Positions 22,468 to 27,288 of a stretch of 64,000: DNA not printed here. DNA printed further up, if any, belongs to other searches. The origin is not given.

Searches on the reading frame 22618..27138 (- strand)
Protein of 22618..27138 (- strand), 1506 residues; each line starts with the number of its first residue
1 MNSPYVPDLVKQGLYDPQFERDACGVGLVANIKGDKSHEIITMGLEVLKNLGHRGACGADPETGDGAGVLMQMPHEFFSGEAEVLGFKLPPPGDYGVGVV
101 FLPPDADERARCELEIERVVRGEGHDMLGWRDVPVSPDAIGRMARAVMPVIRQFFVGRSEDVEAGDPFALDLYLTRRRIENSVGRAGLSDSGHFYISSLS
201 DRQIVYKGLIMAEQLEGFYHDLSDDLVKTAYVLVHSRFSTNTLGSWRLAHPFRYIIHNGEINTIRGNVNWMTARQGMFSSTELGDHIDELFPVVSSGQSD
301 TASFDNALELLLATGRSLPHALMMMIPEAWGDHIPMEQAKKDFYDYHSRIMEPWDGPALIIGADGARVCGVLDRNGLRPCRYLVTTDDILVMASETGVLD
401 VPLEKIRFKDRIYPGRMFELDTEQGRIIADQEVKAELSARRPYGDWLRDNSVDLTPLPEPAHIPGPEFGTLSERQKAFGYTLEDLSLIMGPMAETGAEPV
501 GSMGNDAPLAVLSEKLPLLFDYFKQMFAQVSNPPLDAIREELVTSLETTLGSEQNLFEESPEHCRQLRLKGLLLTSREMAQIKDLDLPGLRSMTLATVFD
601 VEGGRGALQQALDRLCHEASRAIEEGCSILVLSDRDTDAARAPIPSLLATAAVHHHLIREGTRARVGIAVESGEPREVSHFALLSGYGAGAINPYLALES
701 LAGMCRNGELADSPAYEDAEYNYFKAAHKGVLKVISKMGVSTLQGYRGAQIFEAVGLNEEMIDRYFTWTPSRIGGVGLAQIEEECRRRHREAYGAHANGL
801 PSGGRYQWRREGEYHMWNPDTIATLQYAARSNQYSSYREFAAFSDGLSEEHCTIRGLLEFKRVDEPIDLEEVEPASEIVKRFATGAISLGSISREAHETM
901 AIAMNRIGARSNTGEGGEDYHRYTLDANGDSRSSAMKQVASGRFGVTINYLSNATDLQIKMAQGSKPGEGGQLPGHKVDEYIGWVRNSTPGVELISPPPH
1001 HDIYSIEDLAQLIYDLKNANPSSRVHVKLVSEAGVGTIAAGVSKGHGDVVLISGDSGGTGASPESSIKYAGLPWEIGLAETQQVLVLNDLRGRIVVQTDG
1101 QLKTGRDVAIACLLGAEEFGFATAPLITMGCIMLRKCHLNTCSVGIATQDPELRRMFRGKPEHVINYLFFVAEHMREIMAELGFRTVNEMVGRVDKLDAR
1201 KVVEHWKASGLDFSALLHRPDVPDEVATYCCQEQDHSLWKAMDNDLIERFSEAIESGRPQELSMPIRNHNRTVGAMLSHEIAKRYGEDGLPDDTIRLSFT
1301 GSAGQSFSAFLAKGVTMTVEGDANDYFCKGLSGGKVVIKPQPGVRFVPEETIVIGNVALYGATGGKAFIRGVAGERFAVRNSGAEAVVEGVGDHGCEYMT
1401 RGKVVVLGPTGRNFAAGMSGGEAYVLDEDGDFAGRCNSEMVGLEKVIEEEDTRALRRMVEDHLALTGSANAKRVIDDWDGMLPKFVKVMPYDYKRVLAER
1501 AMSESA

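Call 60: search_protein_families(library=pfam, proteins=[window:22618-27138:-], max_evalue=0.0001)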
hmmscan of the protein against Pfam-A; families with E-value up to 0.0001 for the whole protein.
window:22618-27138:- (1506 aa): 4 families
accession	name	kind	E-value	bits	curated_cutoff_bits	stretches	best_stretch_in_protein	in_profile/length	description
PF00310.26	GATase_2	-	1.1e-169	565.1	19.9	1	24-446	1-420/420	Glutamine amidotransferases class-II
PF01645.23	Glu_synthase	-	2.4e-143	478.2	20.4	1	815-1184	1-368/369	Conserved region in glutamate synthase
PF04898.20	Glu_syn_central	-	5.2e-112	374.2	22.8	1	474-758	2-277/277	Glutamate synthase central domain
PF01493.24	GXGXG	-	5.3e-85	284.2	32.5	1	1264-1451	1-188/190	GXGXG motif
